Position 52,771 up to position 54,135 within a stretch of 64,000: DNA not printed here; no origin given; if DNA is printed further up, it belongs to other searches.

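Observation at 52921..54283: Single-polypeptide partner-switch-like module (HTH + RsbW-like GHKL kinase + STAS-like) coupled to a truncated P-loop ATPase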

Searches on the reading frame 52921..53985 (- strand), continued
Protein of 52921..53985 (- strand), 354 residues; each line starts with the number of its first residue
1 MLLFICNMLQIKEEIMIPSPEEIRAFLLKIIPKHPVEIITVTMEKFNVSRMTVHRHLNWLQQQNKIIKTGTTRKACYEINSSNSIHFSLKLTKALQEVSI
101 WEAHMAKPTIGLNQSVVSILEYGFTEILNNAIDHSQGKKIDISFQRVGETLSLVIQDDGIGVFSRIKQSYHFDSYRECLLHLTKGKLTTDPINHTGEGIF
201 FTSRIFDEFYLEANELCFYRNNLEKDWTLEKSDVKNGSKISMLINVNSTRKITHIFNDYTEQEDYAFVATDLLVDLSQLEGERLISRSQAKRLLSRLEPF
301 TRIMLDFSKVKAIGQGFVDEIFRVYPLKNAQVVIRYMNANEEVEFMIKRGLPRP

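Call 21: search_solved_structures(query=window:52921-53985:-, max_evalue=1, show_alignments=2)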
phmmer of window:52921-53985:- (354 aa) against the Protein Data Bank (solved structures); distinct sequences matched with E-value up to 1: 11.
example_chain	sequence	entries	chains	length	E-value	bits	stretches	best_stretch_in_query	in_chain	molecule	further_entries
6dk4_A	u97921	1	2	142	0.00024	23.6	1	16-106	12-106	Ferric uptake regulation protein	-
4gt8_A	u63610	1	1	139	0.024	17.1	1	125-182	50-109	Sensor protein vraS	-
2jnf_A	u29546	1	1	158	0.2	14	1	245-321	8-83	Troponin C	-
3ehg_A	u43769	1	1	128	0.28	13.6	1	112-177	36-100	Sensor kinase (YocF protein)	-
2wj3_A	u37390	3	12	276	0.32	13.4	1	229-268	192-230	1-H-3-HYDROXY-4-OXOQUINALDINE 2,4-DIOXYGENASE | 1H-3-HYDROXY-4-OXOQUINALDINE 2,4-DIOXYGENASE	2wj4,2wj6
2wm2_A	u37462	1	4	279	0.32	13.4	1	229-268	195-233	1-H-3-HYDROXY-4-OXOQUINALDINE 2,4-DIOXYGENASE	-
4cfs_A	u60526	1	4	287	0.33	13.3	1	229-268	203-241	1-H-3-HYDROXY-4-OXOQUINALDINE 2,4-DIOXYGENASE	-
7ojm_AAA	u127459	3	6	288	0.33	13.3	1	229-268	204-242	1H-3-hydroxy-4-oxoquinaldine 2,4-dioxygenase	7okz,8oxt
8a97_AAA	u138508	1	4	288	0.33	13.3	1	229-268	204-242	1H-3-hydroxy-4-oxoquinaldine 2,4-dioxygenase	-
8oro_AAA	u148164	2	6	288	0.34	13.3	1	229-268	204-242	1H-3-hydroxy-4-oxoquinaldine 2,4-dioxygenase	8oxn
8cil_A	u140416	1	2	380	0.68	12.3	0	250-297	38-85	Fic family protein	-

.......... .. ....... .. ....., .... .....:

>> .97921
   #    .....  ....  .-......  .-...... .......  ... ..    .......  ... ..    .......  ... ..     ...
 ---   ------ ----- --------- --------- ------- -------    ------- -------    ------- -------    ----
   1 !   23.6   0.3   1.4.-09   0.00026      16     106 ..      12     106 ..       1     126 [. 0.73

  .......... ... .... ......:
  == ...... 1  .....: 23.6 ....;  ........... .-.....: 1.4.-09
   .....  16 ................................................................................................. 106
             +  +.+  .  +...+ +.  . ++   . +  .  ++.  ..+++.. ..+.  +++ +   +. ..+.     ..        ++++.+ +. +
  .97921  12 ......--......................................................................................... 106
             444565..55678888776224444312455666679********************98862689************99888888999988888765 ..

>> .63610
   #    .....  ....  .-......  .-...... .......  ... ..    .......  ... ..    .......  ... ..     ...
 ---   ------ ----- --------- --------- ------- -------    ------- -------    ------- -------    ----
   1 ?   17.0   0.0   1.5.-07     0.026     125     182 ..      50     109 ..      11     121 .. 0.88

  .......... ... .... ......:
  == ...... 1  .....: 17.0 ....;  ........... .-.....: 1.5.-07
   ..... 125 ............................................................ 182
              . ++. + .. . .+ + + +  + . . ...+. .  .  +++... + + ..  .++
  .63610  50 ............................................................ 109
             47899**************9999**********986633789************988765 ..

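Call 30: search_protein_representatives(alignment_id=A1)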
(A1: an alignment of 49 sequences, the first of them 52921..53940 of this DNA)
Query: 49 sequences, 341 profile positions. Proteins with E-value up to 0.001 (for the whole library): 4592; up to 1e-10: 2397; up to 1e-30: 1129. The best 150 are listed.
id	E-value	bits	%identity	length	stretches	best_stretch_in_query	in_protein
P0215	8.1e-153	524.9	-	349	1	2-339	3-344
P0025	3.0e-149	513.2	-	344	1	2-340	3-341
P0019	1.4e-146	504.4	-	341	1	1-339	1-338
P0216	6.7e-138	475.9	-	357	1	3-340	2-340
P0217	3.8e-137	473.4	-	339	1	1-338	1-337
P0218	8.3e-134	462.4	-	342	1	3-338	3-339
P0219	3.4e-130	450.5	-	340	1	3-336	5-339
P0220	8.4e-130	449.2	-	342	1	6-339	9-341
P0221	2.9e-129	447.5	-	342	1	1-339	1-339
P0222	1.2e-128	445.4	-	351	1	4-337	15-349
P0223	3.8e-126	437.2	-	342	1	1-339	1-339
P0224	1.5e-125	435.2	-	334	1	4-338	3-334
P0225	3.6e-124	430.7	-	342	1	1-337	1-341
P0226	2.0e-120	418.4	-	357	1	5-338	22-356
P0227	1.4e-119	415.6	-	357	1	6-339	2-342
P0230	1.7e-118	412.1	-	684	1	1-336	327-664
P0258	4.8e-106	371.1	-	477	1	1-338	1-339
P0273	3.5e-104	365.0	-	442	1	4-339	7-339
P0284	8.0e-103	360.5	-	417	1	1-336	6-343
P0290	3.9e-102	358.3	-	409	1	3-337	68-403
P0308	2.8e-100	352.2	-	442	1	4-338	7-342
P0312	7.3e-100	350.8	-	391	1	14-336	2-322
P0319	2.2e-99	349.2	-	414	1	4-337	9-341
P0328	2.2e-98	345.9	-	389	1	6-336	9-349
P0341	4.8e-97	341.5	-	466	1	3-334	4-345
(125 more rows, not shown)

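Call 32: predict_structure(alignment_id=A1)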
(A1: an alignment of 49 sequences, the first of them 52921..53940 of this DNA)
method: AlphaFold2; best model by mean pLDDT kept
length: 339 residues; sequences in the alignment: 49
mean_pLDDT: 92.6   pTM: 0.79
mean pLDDT of the five models: 92.6, 92.6, 91.5, 90.4, 80.5
residues with pLDDT >= 90: 278; 70-90: 53; 50-70: 8; < 50: 0
segments of 3 or more residues with pLDDT < 50: none
pLDDT, mean of each block of 10 residues (from residue 1): 85 92 94 94 87 77 78 93 94 89 98 96 96 94 97 95 96 92 97 98 97 95 98 94 92 96 85 94 95 94 95 95 96 80
secondary structure, 60 per line:
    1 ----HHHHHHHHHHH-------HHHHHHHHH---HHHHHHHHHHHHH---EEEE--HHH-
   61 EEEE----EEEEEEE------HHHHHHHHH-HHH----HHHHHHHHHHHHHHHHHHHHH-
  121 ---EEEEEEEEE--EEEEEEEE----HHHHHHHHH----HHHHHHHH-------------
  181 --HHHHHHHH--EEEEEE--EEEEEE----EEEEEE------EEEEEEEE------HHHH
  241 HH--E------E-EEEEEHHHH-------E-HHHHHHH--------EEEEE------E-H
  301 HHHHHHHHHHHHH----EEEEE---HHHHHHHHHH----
elements in order: H5-15 H23-31 H35-47 E51-54 E61-64 E69-75 H82-90 H99-119 E124-132 E135-142 H147-155 H160-167 H183-190 E193-198 E201-206 E211-216 E223-230 H237-242 E254-258 H259-262 H272-278 E287-291 H300-313 E318-322 H326-335

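Call 35: find_related_loci(query=A1, collection=metagenome_contigs, flank=6000)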
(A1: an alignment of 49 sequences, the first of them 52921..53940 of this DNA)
Query A1 (339 aa) in metagenome_contigs; peptide patterns used: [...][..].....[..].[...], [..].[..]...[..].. (x = any residue, [..] = any of these).
600 stretches matched a pattern (row limit reached: there are more); 589 encode a relative of the query (tblastn E <= 1e-3); the best 80 are kept; 80 distinct loci.
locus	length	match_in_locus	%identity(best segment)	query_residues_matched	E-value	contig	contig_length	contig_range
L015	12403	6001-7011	56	1-337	3e-119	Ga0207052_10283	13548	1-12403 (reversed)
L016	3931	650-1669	48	1-339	2e-103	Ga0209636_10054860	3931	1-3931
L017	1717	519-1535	49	1-337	2e-109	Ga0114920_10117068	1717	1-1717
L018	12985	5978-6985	45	1-335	4e-95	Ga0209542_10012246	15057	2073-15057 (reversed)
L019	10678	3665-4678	46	5-337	3e-94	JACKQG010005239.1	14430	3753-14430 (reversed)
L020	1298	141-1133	45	7-336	3e-101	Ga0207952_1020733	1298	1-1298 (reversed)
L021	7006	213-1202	47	8-336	1e-93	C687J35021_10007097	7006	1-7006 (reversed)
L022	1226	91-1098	44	2-336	4e-100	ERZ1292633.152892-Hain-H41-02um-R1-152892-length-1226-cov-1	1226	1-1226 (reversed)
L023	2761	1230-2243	44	5-337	7e-95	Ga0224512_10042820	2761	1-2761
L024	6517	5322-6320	44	7-337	3e-90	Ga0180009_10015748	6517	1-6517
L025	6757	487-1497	44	5-336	1e-88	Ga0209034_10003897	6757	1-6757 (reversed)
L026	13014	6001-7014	42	5-337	4e-87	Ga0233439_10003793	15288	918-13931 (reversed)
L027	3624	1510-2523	42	5-337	4e-87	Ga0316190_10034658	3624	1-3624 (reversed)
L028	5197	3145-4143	45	6-337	2e-86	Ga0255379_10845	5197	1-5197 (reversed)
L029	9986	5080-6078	41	6-336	3e-84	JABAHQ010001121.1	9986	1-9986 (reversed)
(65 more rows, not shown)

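Call 36: find_related_loci(query=A1, collection=viral_contigs, flank=6000)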
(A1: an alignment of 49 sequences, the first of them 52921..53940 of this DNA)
Query A1 (339 aa) in viral_contigs; peptide patterns used: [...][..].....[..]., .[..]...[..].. (x = any residue, [..] = any of these).
85 stretches matched a pattern; 62 encode a relative of the query (tblastn E <= 1e-3); 62 distinct loci.
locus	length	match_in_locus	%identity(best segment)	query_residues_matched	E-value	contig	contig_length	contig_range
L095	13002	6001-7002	39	6-336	7e-76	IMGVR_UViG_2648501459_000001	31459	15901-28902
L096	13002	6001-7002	39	6-336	7e-76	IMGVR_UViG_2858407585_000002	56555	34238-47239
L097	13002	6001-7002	38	6-336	7e-72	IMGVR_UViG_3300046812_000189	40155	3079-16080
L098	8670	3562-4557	38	5-335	2e-70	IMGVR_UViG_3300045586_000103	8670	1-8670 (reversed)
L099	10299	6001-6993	39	8-337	3e-69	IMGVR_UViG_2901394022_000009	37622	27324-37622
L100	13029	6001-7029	35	8-339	1e-68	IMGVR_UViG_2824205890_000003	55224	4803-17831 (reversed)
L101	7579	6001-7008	36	1-333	1e-68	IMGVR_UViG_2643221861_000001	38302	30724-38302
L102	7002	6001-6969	35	12-334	3e-63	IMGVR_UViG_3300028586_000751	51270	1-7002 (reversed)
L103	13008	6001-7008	35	5-338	8e-63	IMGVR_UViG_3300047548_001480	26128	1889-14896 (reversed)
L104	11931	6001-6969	35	12-334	1e-62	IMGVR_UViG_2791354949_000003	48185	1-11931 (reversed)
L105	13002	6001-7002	37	8-333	3e-62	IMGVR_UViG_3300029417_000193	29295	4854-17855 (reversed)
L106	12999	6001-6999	34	10-335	1e-61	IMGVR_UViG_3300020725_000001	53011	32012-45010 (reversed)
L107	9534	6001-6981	36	7-335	4e-61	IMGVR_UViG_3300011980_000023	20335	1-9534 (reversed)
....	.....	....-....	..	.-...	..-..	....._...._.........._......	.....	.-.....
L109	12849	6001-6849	40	59-334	3e-60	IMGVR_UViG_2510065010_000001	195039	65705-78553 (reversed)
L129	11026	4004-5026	33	1-332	2e-46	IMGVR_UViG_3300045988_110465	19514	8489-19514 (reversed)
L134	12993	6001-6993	34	6-332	4e-45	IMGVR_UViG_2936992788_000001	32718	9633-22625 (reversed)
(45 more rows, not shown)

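Call 38: fold_search(model_id=the predicted structure, library=pdb)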
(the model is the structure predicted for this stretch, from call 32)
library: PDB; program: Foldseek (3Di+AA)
matches with E <= 10: 1213; with E <= 0.001: 20
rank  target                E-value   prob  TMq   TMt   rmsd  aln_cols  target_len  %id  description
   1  1l0o_A                1.5e-06  1.00  0.33  0.73   5.0       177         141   15  Crystal Structure of the Bacillus stearothermophilus Anti-Sigma Factor SpoIIAB with the Sporulation Sigma Factor Sigma (released 2002-04-03)
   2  1til_E                2.9e-06  1.00  0.33  0.74   4.9       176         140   15  Crystal Structures of the ADP and ATP bound forms of the Bacillus Anti-sigma factor SpoIIAB in complex with the Anti-a (released 2004-06-15)
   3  1tid_C                8.1e-06  1.00  0.33  0.77   4.7       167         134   15  Crystal Structures of the ADP and ATP bound forms of the Bacillus Anti-sigma factor SpoIIAB in complex with the Anti-a (released 2004-06-15)
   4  1th8_A                3.2e-05  1.00  0.31  0.73   4.9       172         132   13  Crystal Structures of the ADP and ATP bound forms of the Bacillus Anti-sigma factor SpoIIAB in complex with the Anti-a (released 2004-06-15)
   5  1tid_A                5.3e-05  1.00  0.34  0.78   2.9       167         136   15  Crystal Structures of the ADP and ATP bound forms of the Bacillus Anti-sigma factor SpoIIAB in complex with the Anti-a (released 2004-06-15)
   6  1thn_A                2.7e-04  1.00  0.32  0.75   4.8       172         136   16  Crystal Structures of the ADP and ATP bound forms of the Bacillus Anti-sigma factor SpoIIAB in complex with the Anti-a (released 2004-06-15)
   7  5iuj_B                2.7e-04  1.00  0.24  0.37  16.8       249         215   16  Crystal structure of the DesK-DesR complex in the phosphotransfer state with low Mg2+ (20 mM) (released 2016-12-21)
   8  1i5d                  2.7e-04  1.00  0.24  0.39   6.4       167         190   16  STRUCTURE OF CHEA DOMAIN P4 IN COMPLEX WITH TNP-ATP (released 2001-08-26)
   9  5iuk_B                3.2e-04  1.00  0.24  0.39  17.4       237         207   14  Crystal structure of the DesK-DesR complex in the phosphotransfer state with high Mg2+ (150 mM) (released 2016-12-21)
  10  7ssi_B                3.6e-04  1.00  0.24  0.38  17.7       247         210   13  CRYSTAL STRUCTURE OF THE DESK:DESR-Q10A COMPLEX IN THE PHOSPHOTRANSFER STATE (released 2022-11-16)
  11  5iuj_E                3.6e-04  1.00  0.23  0.34  17.3       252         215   14  Crystal structure of the DesK-DesR complex in the phosphotransfer state with low Mg2+ (20 mM) (released 2016-12-21)
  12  7ssi_E                5.5e-04  1.00  0.24  0.38  17.4       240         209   15  CRYSTAL STRUCTURE OF THE DESK:DESR-Q10A COMPLEX IN THE PHOSPHOTRANSFER STATE (released 2022-11-16)
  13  5iul_E                5.9e-04  1.00  0.24  0.37  17.8       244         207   14  Crystal structure of the DesK-DesR complex in the phosphotransfer state with high Mg2+ (150 mM) and BeF3 (released 2016-12-21)
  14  3r4k_B                5.9e-04  0.60  0.17  0.19  15.4       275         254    9  Crystal structure of a putative ICLR transcriptional regulator (TM1040_3717) from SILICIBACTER SP. TM1040 at 2.46 A re (released 2011-04-13)
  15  2xx5                  7.9e-04  0.60  0.17  0.25  18.9       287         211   11  Macrolactone Inhibitor bound to HSP90 N-term (released 2011-11-16)
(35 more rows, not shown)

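Call 43: search_dna_similar(query=window:52921-53940:-, collection=phages, mode=protein, max_rows=30)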
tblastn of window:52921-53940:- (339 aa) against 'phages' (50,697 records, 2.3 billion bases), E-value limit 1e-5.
No match.

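Call 44: search_dna_similar(query=window:52921-53940:-, collection=plasmids, mode=protein, max_rows=30)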
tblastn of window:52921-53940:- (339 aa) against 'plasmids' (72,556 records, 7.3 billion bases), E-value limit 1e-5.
No match.

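Call 45: search_dna_similar(query=L134:6001-6993:+, collection=phages, mode=protein, max_rows=20, max_evalue=0.01)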
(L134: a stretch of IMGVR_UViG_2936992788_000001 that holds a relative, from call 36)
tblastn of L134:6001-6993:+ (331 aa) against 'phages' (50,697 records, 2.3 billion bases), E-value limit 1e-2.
No match.

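Call 61: search_solved_structures(query=A1, max_evalue=10, show_alignments=0)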
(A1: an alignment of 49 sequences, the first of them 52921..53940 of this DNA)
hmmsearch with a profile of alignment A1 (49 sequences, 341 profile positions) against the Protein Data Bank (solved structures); distinct sequences matched with E-value up to 10: 36.
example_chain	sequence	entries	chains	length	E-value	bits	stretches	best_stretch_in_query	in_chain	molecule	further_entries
4gt8_A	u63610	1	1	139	2.3e-07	33.4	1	101-167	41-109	Sensor protein vraS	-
3ehg_A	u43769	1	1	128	0.00012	24.5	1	89-148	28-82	Sensor kinase (YocF protein)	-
3ehf_A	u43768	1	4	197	0.00032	23.1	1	75-145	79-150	Sensor kinase (YocF protein)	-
3gie_A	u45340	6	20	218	0.00037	22.9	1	76-145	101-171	Sensor histidine kinase desK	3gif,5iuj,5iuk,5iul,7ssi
3gig_A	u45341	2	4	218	0.00038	22.9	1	76-145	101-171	Sensor histidine kinase desK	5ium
3ehh_A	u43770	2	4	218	0.00038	22.9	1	76-145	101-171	Sensor kinase (YocF protein)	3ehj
7ssj_A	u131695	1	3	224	0.00039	22.9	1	88-145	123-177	Sensor histidine kinase DesK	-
3zxq_A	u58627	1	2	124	0.00099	21.5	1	109-153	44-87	HYPOXIA SENSOR HISTIDINE KINASE RESPONSE REGULATOR DOST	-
4lb5_A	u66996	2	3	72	0.0017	20.8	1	3-58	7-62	Protein kinase containing Z-DNA binding domains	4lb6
4i5s_A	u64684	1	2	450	0.0018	20.6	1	109-150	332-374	Putative histidine kinase CovS; VicK-like protein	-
5j6x_A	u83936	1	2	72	0.0021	20.4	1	3-57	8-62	Z-DNA binding protein kinase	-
2rvc_A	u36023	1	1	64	0.021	17.1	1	5-55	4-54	Interferon-inducible and double-stranded-dependent eIF-2kinase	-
4kmf_A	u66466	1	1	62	0.028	16.7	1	6-56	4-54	Interferon-inducible and double-stranded-dependent eIF-2kinase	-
8sbm_A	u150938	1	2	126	0.038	16.3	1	106-147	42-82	GAF domain-containing protein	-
3sl2_A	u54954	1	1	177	0.044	16.1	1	110-153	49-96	Sensor histidine kinase yycG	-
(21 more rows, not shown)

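Call 72: search_protein_families(library=pfam, alignment_id=A2, max_evalue=0.001)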
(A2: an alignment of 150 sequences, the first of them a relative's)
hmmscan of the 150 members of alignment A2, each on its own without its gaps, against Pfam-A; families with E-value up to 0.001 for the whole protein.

A. member 1, L002:4988-5914:- (308 aa): 0 families

B. families by the number of members that match (of 150 scanned): 121 families (the first 25 are shown)
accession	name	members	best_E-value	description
PF03592.21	Terminase_2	3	1.1e-45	Terminase small subunit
PF00565.23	SNase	3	5.3e-22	Staphylococcal nuclease homologue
PF01381.28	HTH_3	3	1.7e-11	Helix-turn-helix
PF24032.1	YQBQ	3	3.6e-06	YQBQ-like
PF00890.30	FAD_binding_2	2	7.4e-93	FAD binding domain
PF01790.23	LGT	2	9.8e-65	Prolipoprotein diacylglyceryl transferase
PF00239.26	Resolvase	2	9.3e-44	Resolvase, N terminal domain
PF00589.27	Phage_integrase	2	4.2e-19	Phage integrase family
PF13481.12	AAA_25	2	1.1e-18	AAA domain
PF07508.19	Recombinase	2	8.5e-17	Recombinase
PF05133.19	SPP1_portal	2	3e-15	Phage portal protein, SPP1 Gp6-like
PF13377.12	Peripla_BP_3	2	9.5e-15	Periplasmic binding protein-like domain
PF13408.12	Zn_ribbon_recom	2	2.9e-10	Recombinase zinc beta ribbon domain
PF07992.20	Pyr_redox_2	2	1.6e-08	Pyridine nucleotide-disulphide oxidoreductase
PF02518.31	HATPase_c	2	2.9e-08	Histidine kinase-, DNA gyrase B-, and HSP90-like ATPase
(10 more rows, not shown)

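Call 73: search_protein_families(library=padloc, alignment_id=A2, max_evalue=0.00001)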
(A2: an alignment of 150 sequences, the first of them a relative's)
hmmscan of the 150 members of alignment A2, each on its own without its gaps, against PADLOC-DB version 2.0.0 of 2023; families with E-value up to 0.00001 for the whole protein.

A. member 1, L002:4988-5914:- (308 aa): 0 families

B. families by the number of members that match (of 150 scanned): 9 families
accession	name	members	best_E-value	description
PDLC01096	C3a212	3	2.2e-12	SNc+LTD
PDLC03951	RmrA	2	9.1e-09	-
PDLC04140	mad8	2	5.4e-08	mads_8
PDLC04832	PDC-S03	1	4.3e-49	-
PDLC04834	PDC-S03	1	1.5e-30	-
PDLC04833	PDC-S03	1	4.7e-25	-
PDLC04835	PDC-S03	1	8.3e-13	-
PDLC03488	REase_II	1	2.4e-06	Type II restriction enzyme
PDLC03947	RmrA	1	9.4e-06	-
